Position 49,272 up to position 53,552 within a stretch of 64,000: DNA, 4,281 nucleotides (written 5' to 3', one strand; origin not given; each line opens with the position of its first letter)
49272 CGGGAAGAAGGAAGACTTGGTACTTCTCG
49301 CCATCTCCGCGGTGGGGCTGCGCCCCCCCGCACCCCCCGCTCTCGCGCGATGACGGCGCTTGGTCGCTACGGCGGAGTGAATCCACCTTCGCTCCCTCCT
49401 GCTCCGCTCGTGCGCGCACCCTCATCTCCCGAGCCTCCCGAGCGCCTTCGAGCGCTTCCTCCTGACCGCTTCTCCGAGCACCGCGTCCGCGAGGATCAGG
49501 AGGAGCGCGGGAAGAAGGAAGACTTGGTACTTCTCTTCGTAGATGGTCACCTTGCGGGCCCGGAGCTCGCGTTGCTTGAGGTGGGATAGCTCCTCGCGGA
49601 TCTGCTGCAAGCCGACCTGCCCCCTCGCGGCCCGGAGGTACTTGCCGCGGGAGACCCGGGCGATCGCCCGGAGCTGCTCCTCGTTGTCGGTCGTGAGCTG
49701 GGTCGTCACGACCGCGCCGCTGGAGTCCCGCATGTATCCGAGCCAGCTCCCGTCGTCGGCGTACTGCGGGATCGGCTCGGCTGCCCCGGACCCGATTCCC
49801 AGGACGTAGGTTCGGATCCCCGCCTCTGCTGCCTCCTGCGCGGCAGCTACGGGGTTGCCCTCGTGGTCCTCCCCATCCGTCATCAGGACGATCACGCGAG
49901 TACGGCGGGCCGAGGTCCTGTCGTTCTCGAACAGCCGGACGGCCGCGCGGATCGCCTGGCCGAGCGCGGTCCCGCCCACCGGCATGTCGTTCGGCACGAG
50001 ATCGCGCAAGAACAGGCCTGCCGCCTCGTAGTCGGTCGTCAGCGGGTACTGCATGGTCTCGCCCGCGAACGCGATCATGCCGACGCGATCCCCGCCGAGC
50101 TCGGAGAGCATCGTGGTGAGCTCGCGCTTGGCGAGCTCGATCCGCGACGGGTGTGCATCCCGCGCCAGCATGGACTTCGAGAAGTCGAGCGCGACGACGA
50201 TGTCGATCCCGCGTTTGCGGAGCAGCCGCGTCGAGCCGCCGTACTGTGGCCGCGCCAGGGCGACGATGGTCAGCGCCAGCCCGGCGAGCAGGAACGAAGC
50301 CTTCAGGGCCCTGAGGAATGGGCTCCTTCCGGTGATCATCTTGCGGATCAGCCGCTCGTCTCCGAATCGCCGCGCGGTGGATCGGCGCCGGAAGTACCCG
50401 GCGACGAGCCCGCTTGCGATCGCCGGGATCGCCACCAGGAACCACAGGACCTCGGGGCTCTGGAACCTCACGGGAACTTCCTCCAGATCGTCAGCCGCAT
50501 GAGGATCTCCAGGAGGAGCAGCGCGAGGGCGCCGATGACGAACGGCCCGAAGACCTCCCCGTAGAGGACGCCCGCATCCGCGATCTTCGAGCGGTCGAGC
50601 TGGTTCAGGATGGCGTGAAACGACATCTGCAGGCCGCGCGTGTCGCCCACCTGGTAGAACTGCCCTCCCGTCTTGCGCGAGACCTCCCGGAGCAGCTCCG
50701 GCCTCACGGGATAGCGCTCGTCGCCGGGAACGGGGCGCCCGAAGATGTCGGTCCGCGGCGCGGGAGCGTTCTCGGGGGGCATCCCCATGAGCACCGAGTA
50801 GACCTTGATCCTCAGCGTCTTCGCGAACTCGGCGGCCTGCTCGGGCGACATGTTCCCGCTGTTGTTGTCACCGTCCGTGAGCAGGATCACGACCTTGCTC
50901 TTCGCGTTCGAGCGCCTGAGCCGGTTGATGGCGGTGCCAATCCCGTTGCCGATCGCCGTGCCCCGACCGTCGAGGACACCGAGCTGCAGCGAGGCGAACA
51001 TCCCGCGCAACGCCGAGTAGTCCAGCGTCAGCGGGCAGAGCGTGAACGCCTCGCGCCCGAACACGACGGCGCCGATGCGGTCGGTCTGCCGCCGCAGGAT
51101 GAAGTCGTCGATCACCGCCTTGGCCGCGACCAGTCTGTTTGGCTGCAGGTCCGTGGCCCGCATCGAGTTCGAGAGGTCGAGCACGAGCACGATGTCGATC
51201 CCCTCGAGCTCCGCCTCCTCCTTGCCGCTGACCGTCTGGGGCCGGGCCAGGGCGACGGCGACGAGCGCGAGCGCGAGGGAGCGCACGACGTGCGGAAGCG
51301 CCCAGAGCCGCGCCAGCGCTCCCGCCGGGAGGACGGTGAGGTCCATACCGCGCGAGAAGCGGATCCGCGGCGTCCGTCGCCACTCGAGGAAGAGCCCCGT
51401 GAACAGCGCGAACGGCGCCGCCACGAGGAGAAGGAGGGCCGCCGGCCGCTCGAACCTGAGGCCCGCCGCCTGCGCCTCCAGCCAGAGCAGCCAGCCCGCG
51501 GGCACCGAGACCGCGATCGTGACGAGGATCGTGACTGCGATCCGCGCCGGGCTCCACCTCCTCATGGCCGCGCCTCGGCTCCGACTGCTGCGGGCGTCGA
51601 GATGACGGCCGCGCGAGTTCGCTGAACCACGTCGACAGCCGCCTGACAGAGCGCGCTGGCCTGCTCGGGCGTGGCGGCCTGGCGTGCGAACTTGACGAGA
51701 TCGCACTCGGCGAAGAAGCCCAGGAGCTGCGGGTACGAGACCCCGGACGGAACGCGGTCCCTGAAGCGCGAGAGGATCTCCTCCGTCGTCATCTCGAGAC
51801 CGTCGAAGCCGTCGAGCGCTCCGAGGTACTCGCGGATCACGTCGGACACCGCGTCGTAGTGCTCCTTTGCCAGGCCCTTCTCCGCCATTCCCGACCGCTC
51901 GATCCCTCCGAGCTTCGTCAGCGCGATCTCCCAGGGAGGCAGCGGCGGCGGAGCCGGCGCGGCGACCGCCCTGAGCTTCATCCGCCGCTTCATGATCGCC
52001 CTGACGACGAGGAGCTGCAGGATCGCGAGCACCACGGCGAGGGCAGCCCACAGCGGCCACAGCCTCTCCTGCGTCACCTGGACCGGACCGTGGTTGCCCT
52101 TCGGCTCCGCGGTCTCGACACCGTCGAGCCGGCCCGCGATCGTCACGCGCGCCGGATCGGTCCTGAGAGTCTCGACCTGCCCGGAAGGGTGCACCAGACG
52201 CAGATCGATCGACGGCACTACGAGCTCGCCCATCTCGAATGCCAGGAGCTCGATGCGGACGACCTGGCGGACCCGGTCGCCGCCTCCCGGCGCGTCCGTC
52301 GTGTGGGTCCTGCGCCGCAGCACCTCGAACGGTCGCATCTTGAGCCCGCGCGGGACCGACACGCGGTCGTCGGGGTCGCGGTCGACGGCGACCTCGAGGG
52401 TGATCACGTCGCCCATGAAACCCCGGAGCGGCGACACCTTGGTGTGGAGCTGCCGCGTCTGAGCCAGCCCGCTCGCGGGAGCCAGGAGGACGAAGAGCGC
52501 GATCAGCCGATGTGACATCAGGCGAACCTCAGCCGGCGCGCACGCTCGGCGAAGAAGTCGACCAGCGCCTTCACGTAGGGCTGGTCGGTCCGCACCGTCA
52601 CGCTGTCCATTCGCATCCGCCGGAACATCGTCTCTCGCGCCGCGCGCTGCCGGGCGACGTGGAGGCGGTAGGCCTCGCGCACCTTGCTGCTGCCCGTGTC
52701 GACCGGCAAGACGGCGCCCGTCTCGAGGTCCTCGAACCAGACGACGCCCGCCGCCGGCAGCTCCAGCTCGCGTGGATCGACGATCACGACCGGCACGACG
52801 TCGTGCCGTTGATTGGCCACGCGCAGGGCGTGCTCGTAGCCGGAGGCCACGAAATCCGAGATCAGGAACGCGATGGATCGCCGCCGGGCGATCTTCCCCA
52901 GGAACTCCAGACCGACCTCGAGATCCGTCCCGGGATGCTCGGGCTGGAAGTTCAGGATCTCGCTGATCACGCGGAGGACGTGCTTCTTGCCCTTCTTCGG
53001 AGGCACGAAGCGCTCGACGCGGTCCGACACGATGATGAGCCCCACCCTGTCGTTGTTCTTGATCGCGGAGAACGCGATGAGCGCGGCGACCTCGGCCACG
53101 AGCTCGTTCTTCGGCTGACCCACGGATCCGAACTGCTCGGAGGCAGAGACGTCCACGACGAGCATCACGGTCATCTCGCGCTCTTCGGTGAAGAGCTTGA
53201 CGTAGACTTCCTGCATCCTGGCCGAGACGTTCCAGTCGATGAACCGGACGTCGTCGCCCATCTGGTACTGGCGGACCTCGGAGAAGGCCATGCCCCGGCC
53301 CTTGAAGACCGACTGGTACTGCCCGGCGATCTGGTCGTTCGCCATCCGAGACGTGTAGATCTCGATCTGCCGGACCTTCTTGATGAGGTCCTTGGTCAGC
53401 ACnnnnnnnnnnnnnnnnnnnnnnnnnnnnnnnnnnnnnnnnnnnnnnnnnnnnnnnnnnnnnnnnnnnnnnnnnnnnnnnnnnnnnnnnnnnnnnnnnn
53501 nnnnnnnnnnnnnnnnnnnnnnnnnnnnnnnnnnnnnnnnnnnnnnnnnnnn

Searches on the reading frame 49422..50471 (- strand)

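Call 64: search_protein_families(library=pfam, proteins=[window:49422-50471:-], max_evalue=0.000001)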
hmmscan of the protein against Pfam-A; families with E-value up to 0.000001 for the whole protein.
window:49422-50471:- (349 aa): 2 families
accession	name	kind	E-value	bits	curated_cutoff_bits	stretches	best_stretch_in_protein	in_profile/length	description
PF00092.34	VWA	-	2.4e-18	67.4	23.8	1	90-238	1-151/174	von Willebrand factor type A domain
PF13519.12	VWA_2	-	2.9e-18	66.9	27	1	91-201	1-107/107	von Willebrand factor type A domain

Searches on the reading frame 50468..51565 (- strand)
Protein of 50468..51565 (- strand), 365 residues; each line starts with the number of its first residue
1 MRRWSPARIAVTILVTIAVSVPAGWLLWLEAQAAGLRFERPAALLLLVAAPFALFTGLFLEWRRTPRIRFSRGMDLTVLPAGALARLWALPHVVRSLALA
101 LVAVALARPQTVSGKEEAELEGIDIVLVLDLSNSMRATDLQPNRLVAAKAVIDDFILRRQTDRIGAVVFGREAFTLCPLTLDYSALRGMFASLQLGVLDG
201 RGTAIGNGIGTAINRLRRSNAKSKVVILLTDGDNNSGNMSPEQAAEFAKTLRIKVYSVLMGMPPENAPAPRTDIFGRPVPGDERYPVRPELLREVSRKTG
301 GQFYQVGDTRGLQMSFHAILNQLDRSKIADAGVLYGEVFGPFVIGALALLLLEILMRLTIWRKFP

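Call 64: search_protein_families(library=pfam, proteins=[window:50468-51565:-], max_evalue=0.000001)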
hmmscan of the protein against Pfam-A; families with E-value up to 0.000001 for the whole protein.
window:50468-51565:- (365 aa): 2 families
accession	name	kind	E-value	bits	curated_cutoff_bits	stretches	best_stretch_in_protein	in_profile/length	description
PF00092.34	VWA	-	2.6e-19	70.6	23.8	1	124-260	1-139/174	von Willebrand factor type A domain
PF13519.12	VWA_2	-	4.1e-18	66.4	27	1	125-232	1-106/107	von Willebrand factor type A domain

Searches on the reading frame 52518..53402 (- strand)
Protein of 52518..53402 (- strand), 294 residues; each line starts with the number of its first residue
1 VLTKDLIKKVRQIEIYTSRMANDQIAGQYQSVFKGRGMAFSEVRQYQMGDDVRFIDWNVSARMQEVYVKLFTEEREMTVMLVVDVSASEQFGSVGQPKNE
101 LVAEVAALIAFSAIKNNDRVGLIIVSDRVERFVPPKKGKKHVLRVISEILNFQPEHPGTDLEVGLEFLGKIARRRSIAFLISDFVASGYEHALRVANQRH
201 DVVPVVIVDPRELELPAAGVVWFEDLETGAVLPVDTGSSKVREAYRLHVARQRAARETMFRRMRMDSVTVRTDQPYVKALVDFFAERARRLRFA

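Call 64: search_protein_families(library=pfam, proteins=[window:52518-53402:-], max_evalue=0.000001)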
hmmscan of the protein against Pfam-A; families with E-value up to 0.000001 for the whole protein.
window:52518-53402:- (294 aa): 2 families
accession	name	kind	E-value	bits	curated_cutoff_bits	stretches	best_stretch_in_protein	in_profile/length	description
PF01882.25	DUF58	-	3e-85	285.2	23.4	1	42-254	1-215/216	Protein of unknown function DUF58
PF13519.12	VWA_2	-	2e-16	61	27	1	79-184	1-106/107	von Willebrand factor type A domain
